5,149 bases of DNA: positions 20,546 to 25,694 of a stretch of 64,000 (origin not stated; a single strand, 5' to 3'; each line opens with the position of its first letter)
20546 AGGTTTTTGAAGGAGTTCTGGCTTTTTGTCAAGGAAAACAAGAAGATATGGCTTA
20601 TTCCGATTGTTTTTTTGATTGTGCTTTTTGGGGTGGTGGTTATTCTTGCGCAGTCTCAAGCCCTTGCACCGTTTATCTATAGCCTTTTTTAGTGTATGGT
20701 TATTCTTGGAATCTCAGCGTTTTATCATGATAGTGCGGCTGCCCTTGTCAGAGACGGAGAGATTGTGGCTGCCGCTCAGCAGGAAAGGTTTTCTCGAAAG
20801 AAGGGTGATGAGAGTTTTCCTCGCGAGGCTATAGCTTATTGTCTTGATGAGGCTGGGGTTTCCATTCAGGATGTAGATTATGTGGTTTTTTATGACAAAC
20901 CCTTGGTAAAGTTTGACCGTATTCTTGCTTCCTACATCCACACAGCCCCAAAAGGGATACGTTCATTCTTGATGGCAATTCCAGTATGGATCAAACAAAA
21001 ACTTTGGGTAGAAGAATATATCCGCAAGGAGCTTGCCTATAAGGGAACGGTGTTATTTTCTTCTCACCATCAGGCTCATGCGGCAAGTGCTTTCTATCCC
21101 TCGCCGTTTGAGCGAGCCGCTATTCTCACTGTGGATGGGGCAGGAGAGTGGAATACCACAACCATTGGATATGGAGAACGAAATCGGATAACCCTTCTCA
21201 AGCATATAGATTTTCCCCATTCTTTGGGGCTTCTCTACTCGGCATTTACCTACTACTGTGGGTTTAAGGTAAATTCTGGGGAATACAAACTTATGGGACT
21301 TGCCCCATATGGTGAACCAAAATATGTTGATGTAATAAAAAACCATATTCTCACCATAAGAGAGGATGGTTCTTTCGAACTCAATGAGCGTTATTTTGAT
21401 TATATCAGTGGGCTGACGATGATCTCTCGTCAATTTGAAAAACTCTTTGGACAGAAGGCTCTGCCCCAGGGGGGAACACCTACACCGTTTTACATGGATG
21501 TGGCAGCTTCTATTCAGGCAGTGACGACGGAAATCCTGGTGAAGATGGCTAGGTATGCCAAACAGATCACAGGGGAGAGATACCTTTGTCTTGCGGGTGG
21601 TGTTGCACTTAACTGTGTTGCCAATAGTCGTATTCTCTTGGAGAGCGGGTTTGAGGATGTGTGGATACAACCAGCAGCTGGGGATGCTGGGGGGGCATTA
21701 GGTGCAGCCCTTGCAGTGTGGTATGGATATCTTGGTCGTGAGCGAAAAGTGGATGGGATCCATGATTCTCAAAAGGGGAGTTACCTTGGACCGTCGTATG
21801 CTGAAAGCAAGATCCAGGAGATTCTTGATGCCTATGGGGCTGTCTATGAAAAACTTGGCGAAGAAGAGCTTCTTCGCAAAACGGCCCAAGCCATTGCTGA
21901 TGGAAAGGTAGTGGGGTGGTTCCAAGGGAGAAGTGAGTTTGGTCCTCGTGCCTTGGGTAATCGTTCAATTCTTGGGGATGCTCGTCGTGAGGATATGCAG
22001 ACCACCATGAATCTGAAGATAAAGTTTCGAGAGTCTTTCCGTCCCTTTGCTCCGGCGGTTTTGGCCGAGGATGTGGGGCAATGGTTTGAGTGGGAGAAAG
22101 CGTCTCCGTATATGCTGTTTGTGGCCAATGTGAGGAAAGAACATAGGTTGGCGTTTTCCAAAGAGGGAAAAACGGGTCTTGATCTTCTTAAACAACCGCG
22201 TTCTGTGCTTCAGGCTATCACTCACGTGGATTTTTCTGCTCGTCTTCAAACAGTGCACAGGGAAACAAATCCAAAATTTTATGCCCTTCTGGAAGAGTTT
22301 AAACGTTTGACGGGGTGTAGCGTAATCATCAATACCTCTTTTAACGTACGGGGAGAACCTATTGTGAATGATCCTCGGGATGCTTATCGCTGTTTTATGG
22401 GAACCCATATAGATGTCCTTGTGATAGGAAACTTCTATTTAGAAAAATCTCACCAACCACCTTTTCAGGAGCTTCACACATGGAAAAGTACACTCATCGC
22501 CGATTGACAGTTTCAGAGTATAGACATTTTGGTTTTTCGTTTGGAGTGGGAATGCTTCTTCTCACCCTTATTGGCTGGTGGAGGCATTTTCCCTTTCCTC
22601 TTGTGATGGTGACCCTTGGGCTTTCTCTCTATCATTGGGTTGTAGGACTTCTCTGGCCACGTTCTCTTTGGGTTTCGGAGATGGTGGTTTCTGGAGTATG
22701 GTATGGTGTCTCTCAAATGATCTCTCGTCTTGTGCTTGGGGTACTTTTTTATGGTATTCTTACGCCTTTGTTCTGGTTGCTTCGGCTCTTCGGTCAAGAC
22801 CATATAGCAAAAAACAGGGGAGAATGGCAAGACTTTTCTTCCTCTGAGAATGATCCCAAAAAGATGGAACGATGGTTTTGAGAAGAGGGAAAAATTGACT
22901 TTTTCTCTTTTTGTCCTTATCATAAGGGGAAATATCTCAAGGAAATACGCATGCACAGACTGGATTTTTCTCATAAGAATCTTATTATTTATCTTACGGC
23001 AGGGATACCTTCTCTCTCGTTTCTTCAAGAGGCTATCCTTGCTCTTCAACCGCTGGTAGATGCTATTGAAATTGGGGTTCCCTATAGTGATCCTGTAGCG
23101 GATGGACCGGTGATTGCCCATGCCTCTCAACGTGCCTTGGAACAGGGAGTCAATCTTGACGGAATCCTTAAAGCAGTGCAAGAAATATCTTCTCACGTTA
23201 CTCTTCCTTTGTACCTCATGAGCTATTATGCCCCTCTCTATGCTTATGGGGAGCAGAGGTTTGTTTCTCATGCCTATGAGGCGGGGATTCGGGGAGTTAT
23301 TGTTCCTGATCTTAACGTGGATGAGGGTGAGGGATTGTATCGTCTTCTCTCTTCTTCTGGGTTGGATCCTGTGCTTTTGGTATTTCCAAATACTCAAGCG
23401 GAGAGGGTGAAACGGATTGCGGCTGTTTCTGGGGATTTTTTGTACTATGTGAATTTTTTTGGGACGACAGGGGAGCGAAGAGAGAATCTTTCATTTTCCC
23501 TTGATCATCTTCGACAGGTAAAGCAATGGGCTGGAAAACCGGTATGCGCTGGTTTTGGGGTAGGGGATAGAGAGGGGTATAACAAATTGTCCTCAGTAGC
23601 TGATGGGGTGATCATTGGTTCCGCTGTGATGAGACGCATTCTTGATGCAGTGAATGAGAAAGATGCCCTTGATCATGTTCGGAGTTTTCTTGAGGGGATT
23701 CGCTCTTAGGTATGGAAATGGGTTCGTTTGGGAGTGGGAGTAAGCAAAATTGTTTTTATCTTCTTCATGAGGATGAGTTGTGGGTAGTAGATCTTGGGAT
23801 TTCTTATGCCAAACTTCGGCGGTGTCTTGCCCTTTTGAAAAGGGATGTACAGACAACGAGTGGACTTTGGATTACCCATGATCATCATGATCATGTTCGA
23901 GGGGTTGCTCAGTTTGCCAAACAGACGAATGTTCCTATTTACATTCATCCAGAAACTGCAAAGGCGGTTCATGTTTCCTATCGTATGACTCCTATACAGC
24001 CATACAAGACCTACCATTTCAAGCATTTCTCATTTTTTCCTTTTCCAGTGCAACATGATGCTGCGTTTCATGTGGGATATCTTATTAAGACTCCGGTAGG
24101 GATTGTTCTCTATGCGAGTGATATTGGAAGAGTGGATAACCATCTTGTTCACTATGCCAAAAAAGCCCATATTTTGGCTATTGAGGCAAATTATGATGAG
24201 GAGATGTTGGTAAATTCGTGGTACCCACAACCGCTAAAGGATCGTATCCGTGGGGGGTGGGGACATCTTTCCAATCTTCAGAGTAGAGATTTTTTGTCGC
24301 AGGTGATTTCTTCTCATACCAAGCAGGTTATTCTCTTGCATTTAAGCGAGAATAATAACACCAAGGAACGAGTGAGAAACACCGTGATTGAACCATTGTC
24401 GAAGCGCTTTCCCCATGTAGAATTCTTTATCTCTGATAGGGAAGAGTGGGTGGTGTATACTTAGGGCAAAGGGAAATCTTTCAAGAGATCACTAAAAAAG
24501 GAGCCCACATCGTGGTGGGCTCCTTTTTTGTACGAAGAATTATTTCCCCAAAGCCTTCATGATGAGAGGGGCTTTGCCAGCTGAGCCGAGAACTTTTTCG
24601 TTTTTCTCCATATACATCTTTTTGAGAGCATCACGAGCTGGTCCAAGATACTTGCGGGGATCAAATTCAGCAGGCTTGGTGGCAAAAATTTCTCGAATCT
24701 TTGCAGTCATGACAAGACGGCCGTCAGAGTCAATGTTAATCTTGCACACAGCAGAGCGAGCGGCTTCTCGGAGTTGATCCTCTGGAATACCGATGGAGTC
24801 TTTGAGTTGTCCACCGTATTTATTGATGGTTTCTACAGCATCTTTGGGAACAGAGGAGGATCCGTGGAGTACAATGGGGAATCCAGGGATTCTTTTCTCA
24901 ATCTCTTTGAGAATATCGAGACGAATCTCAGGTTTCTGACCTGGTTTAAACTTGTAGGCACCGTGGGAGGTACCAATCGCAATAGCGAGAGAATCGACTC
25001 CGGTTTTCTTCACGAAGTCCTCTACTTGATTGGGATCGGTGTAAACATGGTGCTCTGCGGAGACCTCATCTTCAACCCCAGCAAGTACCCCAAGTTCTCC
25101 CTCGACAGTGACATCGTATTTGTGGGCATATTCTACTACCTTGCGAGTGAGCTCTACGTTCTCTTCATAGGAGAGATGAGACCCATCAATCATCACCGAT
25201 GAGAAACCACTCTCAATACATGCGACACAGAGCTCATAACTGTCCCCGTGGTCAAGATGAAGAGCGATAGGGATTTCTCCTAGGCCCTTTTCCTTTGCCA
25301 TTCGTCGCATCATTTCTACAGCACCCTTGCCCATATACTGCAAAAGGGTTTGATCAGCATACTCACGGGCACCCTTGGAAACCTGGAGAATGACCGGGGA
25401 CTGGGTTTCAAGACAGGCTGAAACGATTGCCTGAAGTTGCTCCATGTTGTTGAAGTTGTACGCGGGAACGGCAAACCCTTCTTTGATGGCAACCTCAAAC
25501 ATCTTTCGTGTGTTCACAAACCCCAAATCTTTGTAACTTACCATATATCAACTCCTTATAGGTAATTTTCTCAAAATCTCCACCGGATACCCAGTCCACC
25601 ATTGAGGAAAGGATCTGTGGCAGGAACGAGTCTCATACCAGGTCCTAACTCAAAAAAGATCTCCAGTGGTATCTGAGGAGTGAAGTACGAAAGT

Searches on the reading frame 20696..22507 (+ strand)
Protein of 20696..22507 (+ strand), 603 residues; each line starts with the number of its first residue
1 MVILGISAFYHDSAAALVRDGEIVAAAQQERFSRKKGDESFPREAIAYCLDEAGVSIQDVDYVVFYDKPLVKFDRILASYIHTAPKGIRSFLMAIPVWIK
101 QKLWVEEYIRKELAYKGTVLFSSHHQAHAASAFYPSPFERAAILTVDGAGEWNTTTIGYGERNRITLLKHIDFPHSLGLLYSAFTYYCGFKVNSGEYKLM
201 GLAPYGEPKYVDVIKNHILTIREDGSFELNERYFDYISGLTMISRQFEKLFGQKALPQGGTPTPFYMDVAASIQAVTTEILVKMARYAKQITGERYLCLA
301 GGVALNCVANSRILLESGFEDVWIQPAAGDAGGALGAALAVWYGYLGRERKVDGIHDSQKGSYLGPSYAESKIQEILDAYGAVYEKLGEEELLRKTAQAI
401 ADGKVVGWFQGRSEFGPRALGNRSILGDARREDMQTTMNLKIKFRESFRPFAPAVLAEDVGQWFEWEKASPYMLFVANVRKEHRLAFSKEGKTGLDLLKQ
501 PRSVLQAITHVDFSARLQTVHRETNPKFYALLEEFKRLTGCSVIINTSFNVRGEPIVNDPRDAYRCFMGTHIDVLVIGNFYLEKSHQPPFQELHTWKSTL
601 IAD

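Call 53: search_protein_families(library=pfam, proteins=[window:20696-22507:+], max_evalue=0.0001)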
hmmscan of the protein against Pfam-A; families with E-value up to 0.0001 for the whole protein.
window:20696-22507:+ (603 aa): 2 families
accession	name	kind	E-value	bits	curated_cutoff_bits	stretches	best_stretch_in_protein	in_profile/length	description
PF02543.21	Carbam_trans_N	-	3.6e-98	329.6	24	1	3-339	2-346/346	Carbamoyltransferase N-terminus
PF16861.10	Carbam_trans_C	-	1.4e-73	246.5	27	1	397-584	1-170/170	Carbamoyltransferase C-terminus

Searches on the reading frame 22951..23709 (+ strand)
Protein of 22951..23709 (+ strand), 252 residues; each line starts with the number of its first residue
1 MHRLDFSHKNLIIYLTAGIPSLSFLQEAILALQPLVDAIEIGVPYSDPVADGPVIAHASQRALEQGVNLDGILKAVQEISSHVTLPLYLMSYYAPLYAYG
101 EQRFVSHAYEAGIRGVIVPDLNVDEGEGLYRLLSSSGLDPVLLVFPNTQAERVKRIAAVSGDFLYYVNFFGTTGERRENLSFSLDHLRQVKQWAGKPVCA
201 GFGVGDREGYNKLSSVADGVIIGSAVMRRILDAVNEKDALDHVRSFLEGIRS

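Call 53: search_protein_families(library=pfam, proteins=[window:22951-23709:+], max_evalue=0.0001)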
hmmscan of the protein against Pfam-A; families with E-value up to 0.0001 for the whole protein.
window:22951-23709:+ (252 aa): 1 family
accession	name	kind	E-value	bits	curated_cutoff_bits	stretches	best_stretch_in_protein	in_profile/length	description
PF00290.26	Trp_syntA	-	1.9e-66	224.1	27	1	8-238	9-241/259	Tryptophan synthase alpha chain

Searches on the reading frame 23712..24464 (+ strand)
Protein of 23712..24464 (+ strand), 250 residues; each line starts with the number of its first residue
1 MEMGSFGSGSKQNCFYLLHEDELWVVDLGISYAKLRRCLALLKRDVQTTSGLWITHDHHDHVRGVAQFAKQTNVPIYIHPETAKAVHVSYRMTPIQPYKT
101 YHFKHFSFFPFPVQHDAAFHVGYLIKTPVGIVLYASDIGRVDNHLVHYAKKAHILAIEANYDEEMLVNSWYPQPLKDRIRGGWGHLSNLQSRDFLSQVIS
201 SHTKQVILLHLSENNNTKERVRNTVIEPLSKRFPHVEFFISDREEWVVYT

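Call 53: search_protein_families(library=pfam, proteins=[window:23712-24464:+], max_evalue=0.0001)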
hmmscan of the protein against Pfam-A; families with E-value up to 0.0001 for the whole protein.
window:23712-24464:+ (250 aa): 2 families
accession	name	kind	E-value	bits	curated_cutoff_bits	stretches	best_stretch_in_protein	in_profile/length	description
PF12706.13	Lactamase_B_2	-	4.6e-13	49.7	27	1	42-210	24-199/200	Beta-lactamase superfamily domain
PF00753.33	Lactamase_B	-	7.4e-11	42.8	22.7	1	11-100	5-95/196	Metallo-beta-lactamase superfamily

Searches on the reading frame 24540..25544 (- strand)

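Call 53: search_protein_families(library=pfam, proteins=[window:24540-25544:-], max_evalue=0.0001)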
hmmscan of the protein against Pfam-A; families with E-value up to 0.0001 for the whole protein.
window:24540-25544:- (334 aa): 1 family
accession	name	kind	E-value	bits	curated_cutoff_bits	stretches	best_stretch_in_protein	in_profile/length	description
PF01116.26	F_bP_aldolase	-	2.2e-100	336.2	25.5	1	10-324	1-277/277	Fructose-bisphosphate aldolase class-II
